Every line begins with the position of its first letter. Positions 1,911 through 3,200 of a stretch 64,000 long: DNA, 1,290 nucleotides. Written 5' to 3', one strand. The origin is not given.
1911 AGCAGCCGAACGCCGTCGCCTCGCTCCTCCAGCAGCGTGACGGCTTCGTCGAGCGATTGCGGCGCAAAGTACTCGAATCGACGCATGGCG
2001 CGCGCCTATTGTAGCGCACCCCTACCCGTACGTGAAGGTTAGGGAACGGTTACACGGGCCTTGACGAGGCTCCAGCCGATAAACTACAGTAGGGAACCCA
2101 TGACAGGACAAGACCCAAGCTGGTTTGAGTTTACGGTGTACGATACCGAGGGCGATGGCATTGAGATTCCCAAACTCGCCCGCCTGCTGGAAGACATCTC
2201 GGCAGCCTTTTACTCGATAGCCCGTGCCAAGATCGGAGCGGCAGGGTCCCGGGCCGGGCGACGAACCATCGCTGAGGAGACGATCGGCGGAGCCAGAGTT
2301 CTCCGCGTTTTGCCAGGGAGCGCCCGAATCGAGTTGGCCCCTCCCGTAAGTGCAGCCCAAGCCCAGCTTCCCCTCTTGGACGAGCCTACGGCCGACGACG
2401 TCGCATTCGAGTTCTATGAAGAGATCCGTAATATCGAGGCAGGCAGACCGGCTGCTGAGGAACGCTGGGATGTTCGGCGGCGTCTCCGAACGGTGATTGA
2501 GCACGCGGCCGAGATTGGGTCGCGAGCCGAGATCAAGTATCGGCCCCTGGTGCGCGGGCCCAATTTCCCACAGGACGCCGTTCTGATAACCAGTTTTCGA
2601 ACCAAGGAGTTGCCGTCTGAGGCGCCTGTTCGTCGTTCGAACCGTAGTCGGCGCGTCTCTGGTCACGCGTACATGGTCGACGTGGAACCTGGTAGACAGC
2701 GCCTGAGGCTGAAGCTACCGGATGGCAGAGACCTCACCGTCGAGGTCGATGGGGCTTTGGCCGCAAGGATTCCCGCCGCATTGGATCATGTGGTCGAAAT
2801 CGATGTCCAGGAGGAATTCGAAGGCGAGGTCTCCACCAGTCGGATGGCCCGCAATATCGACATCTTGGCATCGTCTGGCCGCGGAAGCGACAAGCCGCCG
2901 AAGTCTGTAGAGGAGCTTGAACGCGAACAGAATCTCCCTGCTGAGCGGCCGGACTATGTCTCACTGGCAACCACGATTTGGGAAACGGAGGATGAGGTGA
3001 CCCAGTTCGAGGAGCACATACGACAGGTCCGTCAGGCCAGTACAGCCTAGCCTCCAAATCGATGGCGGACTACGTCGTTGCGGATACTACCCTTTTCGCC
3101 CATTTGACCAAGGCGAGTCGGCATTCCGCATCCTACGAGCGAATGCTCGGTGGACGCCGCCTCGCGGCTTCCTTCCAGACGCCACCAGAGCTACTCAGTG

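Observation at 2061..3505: Low-GC two-gene module: 329-aa unknown protein + PIN-like nuclease (candidate non-canonical toxin-antitoxin or defence pair)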

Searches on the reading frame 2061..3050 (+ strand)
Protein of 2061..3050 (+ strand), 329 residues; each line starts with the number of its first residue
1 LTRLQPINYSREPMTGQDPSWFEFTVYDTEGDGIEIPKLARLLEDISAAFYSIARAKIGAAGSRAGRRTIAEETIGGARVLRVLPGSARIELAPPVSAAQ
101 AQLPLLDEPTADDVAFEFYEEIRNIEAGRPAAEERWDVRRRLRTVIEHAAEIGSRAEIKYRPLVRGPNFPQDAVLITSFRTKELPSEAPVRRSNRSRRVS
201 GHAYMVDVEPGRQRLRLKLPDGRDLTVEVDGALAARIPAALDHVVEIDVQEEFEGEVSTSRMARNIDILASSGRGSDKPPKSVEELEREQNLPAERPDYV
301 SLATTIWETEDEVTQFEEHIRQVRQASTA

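Call 3: search_protein_families(library=pfam, proteins=[window:2061-3050:+], max_evalue=1)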
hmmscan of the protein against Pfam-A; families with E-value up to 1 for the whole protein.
window:2061-3050:+ (329 aa): 1 family
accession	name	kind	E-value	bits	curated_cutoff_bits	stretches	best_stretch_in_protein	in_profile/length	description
PF25078.1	DUF7801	-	0.29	11.7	33.2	1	228-326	37-138/155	Domain of unknown function (DUF7801)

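Call 4: search_protein_families(library=ncbifam, proteins=[window:2061-3050:+], max_evalue=1)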
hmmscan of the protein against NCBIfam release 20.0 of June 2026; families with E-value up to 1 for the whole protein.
window:2061-3050:+ (329 aa): 1 family
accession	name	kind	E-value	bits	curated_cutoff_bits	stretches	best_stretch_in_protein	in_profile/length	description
NF046033.1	BflmStimVeg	equivalog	0.038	14.1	135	1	213-260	18-63/86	biofilm formation stimulator Veg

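Call 5: search_protein_families(library=padloc, proteins=[window:2061-3050:+], max_evalue=1)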
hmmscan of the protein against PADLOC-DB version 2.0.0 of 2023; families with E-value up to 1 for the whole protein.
window:2061-3050:+ (329 aa): 0 families

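Call 6: find_homologous_proteins(query=window:2061-3050:+)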
Query window:2061-3050:+ (329 aa): 69 proteins with E <= 0.001 among 8000 candidates.
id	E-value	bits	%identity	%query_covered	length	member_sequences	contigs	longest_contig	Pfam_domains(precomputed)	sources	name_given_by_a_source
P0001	2.9e-199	679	100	96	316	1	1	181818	-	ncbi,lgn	ncbi:MAG: hypothetical protein WEE64_00850 [Dehalococcoidia bacterium]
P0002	1.4e-165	568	83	96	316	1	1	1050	-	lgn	-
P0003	2.0e-128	446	66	95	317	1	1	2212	-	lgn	-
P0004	3.2e-128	445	67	94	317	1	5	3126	-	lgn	-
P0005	2.5e-126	439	65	96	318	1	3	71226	-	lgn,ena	-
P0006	1.3e-125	437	67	94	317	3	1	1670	-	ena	-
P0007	3.3e-121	422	62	96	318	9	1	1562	-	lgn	-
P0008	1.8e-117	410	60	96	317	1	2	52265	-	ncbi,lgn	ncbi:MAG: hypothetical protein WBF66_04395 [Dehalococcoidia bacterium]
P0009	3.8e-115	402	60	95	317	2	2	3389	-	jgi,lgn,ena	-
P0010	3.0e-114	400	59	96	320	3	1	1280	-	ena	-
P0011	1.1e-113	398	58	94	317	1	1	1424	-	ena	-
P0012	1.4e-113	397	58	95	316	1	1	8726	-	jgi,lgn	jgi:hypothetical protein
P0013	4.7e-112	392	57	95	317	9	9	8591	-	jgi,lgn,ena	jgi:hypothetical protein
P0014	1.3e-111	391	60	93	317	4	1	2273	-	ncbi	-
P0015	7.3e-111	388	59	93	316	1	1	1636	-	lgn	-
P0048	1.6e-79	285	49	93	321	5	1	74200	-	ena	-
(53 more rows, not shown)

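Call 13: search_solved_structures(query=A1, max_evalue=10)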
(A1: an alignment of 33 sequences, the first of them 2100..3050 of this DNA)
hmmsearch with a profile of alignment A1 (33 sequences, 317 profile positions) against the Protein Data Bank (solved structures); distinct sequences matched with E-value up to 10: 0.

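Call 14: find_encoding_contigs(protein=P0005, flank=6000, max_places=3)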
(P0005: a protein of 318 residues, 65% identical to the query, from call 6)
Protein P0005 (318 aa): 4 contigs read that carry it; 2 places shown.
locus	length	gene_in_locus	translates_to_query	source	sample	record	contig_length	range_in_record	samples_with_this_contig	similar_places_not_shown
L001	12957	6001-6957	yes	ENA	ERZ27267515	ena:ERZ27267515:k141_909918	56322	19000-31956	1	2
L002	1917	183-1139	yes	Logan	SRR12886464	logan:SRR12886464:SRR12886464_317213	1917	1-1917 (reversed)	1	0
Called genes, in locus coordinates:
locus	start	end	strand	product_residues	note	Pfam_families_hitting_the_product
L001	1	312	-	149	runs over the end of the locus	PF01796:OB_ChsH2_C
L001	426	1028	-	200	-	PF00483:NTP_transferase (weak), PF01128:IspD (weak), PF12804:NTP_transf_3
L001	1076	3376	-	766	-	PF01315:Ald_Xan_dh_C, PF02738:MoCoBD_1, PF20256:MoCoBD_2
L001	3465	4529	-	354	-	PF21320:WHD_Rv2258c, PF13489:Methyltransf_23, PF05175:MTS (weak), PF06325:PrmA, PF08241:Methyltransf_11, PF08242:Methyltransf_12, PF13649:Methyltransf_25, PF13847:Methyltransf_31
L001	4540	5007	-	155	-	PF00111:Fer2, PF01799:Fer2_2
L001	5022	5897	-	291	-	PF00941:FAD_binding_5, PF03450:CO_deh_flav_C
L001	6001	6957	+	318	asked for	-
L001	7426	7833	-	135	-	PF01592:NifU_N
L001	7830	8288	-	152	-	PF00578:AhpC-TSA, PF08534:Redoxin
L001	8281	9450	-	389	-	PF02636:Methyltransf_28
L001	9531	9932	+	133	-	PF00126:HTH_1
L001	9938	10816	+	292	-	PF12849:PBP_like_2, PF13531:SBP_bac_11, PF12727:PBP_like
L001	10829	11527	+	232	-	PF00528:BPD_transp_1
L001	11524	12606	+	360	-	PF00005:ABC_tran, PF13304:AAA_21 (weak), PF08402:TOBE_2, PF03459:TOBE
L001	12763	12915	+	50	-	PF12762:DDE_Tnp_IS1595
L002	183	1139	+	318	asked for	-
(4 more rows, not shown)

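Call 15: find_encoding_contigs(protein=P0048, flank=6000, max_places=3)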
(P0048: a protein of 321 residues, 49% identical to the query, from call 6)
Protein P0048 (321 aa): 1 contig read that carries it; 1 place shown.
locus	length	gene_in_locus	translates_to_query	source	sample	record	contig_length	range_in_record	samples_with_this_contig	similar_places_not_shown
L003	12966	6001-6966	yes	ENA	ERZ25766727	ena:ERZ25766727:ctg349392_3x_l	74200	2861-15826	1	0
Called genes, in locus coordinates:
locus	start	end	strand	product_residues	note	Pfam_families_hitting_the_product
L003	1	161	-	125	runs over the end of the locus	PF14367:DUF4411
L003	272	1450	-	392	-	PF06114:Peptidase_M78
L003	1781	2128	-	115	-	-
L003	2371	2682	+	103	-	-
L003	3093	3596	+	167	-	PF14470:bPH_3, PF09851:SHOCT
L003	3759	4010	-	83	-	-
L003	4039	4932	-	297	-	PF13276:HTH_21, PF00665:rve, PF13683:rve_3, PF13333:rve_2 (weak)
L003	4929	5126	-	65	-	-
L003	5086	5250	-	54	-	-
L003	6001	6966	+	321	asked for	-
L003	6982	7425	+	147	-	PF01850:PIN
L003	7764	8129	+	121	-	-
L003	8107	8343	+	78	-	-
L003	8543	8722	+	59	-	-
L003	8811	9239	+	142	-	PF13663:DUF4148 (faint)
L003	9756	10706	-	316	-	PF10648:Gmad2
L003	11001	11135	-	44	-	-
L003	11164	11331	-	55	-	-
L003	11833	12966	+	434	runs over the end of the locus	PF01522:Polysacc_deac_1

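Call 23: predict_structure(alignment_id=A1)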
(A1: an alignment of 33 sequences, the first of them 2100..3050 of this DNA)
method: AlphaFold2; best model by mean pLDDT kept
length: 316 residues; sequences in the alignment: 33
mean_pLDDT: 75.3   pTM: 0.58
mean pLDDT of the five models: 75.3, 74.2, 74.3, 73.3, 71.4
residues with pLDDT >= 90: 46; 70-90: 170; 50-70: 80; < 50: 20
segments of 3 or more residues with pLDDT < 50: 1-3, 87-90, 259-266, 314-316
pLDDT, mean of each block of 10 residues (from residue 1): 68 77 85 90 72 70 79 76 58 73 92 85 85 91 89 62 89 74 85 70 81 85 81 86 78 72 46 55 59 67 72 52
secondary structure, 60 per line:
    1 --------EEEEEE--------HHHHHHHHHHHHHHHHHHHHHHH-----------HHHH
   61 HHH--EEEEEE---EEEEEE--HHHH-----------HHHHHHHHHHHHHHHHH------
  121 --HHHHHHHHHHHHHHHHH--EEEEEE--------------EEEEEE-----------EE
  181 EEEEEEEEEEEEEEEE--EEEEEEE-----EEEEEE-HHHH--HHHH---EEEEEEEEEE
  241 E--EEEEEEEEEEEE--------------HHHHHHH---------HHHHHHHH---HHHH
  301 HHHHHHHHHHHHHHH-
elements in order: E9-14 H23-45 H57-63 E66-71 E75-80 H83-86 H98-114 H123-139 E142-147 E162-167 E179-196 E199-205 E211-216 H218-221 H224-227 E231-241 E244-255 H270-276 H286-293 H297-315

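Call 28: find_related_loci(query=A1, collection=genome_contigs, flank=6000)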
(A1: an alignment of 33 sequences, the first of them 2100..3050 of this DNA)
Query A1 (316 aa) in genome_contigs; peptide patterns used: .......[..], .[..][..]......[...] (x = any residue, [..] = any of these).
138 stretches matched a pattern; 7 encode a relative of the query (tblastn E <= 1e-3); 7 distinct loci.
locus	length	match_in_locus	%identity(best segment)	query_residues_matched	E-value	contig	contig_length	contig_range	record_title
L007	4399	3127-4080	64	1-316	1e-123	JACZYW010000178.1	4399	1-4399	MAG: Chloroflexota bacterium isolate B27T3L8 B27T3L8_NODE9462, whole genome shotgun sequence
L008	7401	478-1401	56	4-311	1e-112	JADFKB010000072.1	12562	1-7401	MAG: Chloroflexota bacterium isolate B45T1L10 B45T1L10_NODE7956, whole genome shotgun sequence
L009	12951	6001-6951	60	1-316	5e-112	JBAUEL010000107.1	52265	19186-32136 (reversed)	MAG: Dehalococcoidia bacterium isolate MFD13097_ilm_asm_bin20 k127_156710, whole genome shotgun sequence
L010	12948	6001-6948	53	1-315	6e-109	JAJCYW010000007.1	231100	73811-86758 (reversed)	MAG: Chloroflexota bacterium isolate OFTM331 OFTM331_6, whole genome shotgun sequence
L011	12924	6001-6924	44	7-316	7e-77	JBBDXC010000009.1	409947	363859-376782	MAG: Dehalococcoidia bacterium isolate LejiaD_65_29 Lejia_D_21_length_409947_cov_17, whole genome shotgun sequence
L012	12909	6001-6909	47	8-314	3e-61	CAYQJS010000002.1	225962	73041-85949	MAG TPA_asm: uncultured Chloroflexota bacterium isolate SRP119689_co1_77 genome assembly, contig: NODE_25_length_225962_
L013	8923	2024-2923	27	8-314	1e-17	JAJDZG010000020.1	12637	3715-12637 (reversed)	MAG: Dehalococcoidia bacterium isolate jk18x40bins.26 k141_2604488, whole genome shotgun sequence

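Call 35: search_protein_representatives(alignment_id=A1)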
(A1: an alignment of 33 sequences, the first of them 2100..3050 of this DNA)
Query: 33 sequences, 317 profile positions. Proteins with E-value up to 0.001 (for the whole library): 118; up to 1e-10: 64; up to 1e-30: 42. The best 118 are listed.
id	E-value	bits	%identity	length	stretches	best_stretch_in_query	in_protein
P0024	7.8e-139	478.8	-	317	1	1-316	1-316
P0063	3.9e-127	440.3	-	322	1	3-315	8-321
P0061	8.9e-117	406.3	-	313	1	4-314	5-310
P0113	6.2e-116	403.5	-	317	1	4-315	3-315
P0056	1.4e-115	402.4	-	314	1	1-316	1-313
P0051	3.7e-115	401.0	-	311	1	6-315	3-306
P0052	8.1e-109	380.2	-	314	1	1-314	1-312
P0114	5.6e-108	377.4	-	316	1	6-312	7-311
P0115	2.2e-107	375.4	-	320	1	2-314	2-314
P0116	4.7e-95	334.9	-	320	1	4-315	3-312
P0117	9.6e-94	330.6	-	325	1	6-315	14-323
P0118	4.2e-75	269.4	-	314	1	1-314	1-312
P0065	9.0e-75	268.3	-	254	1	63-315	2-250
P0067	6.2e-72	259.0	-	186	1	134-315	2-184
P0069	2.8e-71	256.8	-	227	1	8-222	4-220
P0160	9.3e-13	64.6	-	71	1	262-314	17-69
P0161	2.4e-12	63.2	-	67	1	265-315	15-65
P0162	3.4e-12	62.7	-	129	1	268-315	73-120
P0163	6.5e-12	61.8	-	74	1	266-316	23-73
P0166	1.0e-10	57.9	-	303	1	18-259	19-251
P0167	2.3e-10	56.7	-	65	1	262-315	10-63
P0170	2.7e-09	53.2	-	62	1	268-315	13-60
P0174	4.8e-09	52.4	-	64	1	265-315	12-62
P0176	7.3e-09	51.8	-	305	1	20-306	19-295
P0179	1.8e-08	50.5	-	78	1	266-313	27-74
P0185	2.1e-07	46.9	-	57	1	269-315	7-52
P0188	3.8e-07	46.1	-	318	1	21-258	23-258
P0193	3.2e-06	43.1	-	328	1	31-315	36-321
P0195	4.9e-06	42.5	-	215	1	257-309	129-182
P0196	1.3e-05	41.1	-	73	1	266-313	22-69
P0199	1.7e-05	40.7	-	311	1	21-316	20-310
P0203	3.2e-05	39.8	-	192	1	264-310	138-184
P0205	3.6e-05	39.6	-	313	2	178-313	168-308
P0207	6.4e-05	38.8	-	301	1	24-281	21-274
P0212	1.1e-04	38.0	-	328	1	24-314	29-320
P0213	1.1e-04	38.0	-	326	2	180-314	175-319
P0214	1.1e-04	38.0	-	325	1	5-315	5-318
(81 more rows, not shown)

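Call 37: search_protein_families(library=pfam, proteins=[P0160, P0161, P0163, P0167, P0170, P0174, P0185, P0162, P0195, P0203], max_evalue=1)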
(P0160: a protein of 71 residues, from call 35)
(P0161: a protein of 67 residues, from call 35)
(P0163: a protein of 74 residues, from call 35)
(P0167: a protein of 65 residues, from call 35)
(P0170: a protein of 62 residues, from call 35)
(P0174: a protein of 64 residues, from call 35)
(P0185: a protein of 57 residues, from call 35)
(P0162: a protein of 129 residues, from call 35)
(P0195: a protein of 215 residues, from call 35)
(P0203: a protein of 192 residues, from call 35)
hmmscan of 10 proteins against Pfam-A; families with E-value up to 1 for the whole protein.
P0160 (71 aa): 0 families

P0161 (67 aa): 0 families

P0163 (74 aa): 0 families

P0167 (65 aa): 1 family
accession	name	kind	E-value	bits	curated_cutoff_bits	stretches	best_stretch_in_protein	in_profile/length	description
PF08484.17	Methyltransf_14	-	0.1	12.9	23.5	1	23-58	117-150/160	C-methyltransferase C-terminal domain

P0170 (62 aa): 0 families

P0174 (64 aa): 0 families

P0185 (57 aa): 0 families

P0162 (129 aa): 1 family
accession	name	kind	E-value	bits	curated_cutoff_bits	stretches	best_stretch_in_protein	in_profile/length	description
PF03245.18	Phage_lysis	-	0.054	14.2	25.4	1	86-117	94-125/126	Bacteriophage Rz lysis protein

P0195 (215 aa): 1 family
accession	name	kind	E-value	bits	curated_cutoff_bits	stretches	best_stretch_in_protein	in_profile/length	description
PF08861.15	DUF1828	-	0.00014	22.5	22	1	34-100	1-70/91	Domain of unknown function DUF1828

P0203 (192 aa): 1 family
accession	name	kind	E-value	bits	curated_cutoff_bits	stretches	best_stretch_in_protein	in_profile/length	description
PF03934.19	T2SSK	-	0.12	13.2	24.2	1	119-158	16-51/63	Type II secretion system (T2SS), protein K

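Call 38: find_encoding_contigs(protein=P0160, flank=3000, max_places=3)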
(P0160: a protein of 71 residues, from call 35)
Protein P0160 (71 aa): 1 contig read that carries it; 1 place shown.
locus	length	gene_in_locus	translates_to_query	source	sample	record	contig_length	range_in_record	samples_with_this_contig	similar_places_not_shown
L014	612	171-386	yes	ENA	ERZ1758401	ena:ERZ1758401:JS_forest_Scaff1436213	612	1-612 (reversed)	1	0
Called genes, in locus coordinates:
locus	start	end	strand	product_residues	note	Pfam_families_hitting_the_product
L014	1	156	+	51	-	?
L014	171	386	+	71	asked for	-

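Call 40: find_homologous_proteins(query=A3, max_evalue=0.001)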
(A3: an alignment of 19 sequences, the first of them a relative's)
Query A3 (19 sequences) (71 aa, profile of the alignment): 36 proteins with E <= 0.001 among 1675 candidates.
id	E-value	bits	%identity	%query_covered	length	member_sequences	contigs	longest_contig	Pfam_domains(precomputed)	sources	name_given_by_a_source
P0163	4.1e-24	102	47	66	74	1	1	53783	-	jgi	jgi:hypothetical protein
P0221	5.0e-24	102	71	68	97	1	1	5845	-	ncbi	-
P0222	6.0e-24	101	49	66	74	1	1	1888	-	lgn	-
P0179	7.4e-24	101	36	75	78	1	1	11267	-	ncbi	-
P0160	2.6e-23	99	100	100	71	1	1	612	-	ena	-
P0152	4.8e-23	99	43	66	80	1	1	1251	-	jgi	-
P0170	4.4e-22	95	59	45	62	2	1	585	-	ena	-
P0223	3.0e-21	93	47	70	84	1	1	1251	-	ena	-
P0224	4.3e-21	92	53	97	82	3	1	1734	-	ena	-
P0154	4.3e-21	92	39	76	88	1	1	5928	-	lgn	-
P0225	2.1e-20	90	42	85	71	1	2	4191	-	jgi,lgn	jgi:hypothetical protein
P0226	2.2e-20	90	49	70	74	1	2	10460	-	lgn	-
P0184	2.9e-20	90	53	72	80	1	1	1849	-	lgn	-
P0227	3.1e-20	90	50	65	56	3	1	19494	-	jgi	jgi:hypothetical protein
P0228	9.7e-20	88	50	73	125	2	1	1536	-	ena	-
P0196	1.2e-19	88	37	65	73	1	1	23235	-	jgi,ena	-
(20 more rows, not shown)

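Call 41: find_encoding_contigs(protein=P0163, flank=3000, max_places=2)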
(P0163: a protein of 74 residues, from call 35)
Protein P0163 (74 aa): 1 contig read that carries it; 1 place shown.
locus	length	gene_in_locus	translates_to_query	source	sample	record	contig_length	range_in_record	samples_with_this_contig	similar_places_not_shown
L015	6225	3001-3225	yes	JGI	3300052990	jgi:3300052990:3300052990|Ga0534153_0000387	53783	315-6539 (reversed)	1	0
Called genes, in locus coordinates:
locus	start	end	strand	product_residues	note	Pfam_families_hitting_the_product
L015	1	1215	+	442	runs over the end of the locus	PF19295:SufBD_N, PF01458:SUFBD_core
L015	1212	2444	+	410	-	PF00266:Aminotran_5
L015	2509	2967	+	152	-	PF01592:NifU_N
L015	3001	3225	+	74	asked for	-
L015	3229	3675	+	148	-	PF01850:PIN (faint)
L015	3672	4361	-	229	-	PF03737:RraA-like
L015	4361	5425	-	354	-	-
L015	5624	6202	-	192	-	PF13302:Acetyltransf_3, PF13420:Acetyltransf_4, PF00583:Acetyltransf_1, PF13523:Acetyltransf_8 (weak)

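Call 42: find_encoding_contigs(protein=P0196, flank=3000, max_places=2)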
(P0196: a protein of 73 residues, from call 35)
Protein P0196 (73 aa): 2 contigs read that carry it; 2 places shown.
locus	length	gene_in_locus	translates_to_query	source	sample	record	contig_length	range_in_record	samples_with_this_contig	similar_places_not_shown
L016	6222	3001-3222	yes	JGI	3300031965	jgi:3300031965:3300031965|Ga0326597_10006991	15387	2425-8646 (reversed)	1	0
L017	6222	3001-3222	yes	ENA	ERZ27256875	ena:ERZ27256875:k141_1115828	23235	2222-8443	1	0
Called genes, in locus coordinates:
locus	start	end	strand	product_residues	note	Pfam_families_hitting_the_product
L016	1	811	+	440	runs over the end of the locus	PF19295:SufBD_N, PF01458:SUFBD_core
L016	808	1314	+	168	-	PF11716:MDMPI_N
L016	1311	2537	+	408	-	PF00266:Aminotran_5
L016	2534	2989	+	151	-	PF01592:NifU_N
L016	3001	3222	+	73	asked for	-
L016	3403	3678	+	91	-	-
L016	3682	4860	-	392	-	PF12679:ABC2_membrane_2 (weak), PF12698:ABC2_membrane_3, PF01061:ABC2_membrane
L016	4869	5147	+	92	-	-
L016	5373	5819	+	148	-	-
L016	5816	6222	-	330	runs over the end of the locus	-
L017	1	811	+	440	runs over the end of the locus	PF19295:SufBD_N, PF01458:SUFBD_core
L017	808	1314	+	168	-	PF11716:MDMPI_N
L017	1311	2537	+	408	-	PF00266:Aminotran_5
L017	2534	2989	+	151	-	PF01592:NifU_N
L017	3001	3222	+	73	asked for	-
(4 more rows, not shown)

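Call 43: find_encoding_contigs(protein=P0227, flank=3000, max_places=2)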
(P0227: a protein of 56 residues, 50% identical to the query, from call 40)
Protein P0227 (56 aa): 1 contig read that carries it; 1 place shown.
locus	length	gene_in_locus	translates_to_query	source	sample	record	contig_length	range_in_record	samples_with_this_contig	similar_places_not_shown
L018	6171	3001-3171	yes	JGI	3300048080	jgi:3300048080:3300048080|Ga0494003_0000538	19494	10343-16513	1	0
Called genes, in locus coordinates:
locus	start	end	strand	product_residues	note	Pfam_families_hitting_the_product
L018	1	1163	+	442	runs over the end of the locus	PF19295:SufBD_N, PF01458:SUFBD_core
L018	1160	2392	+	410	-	PF00155:Aminotran_1_2 (faint), PF00266:Aminotran_5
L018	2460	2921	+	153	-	PF01592:NifU_N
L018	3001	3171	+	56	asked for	-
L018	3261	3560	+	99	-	-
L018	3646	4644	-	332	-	PF01210:NAD_Gly3P_dh_N, PF02558:ApbA, PF02737:3HCDH_N (weak), PF03446:NAD_binding_2, PF03807:F420_oxidored (weak), PF07479:NAD_Gly3P_dh_C, PF20618:GPD_NAD_C_bact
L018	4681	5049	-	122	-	PF12867:DinB_2 (weak)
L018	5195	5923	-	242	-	PF23023:Anti-Pycsar_Apyc1, PF00753:Lactamase_B (weak), PF12706:Lactamase_B_2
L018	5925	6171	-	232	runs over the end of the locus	PF03070:TENA_THI-4, PF14518:Haem_oxygenas_2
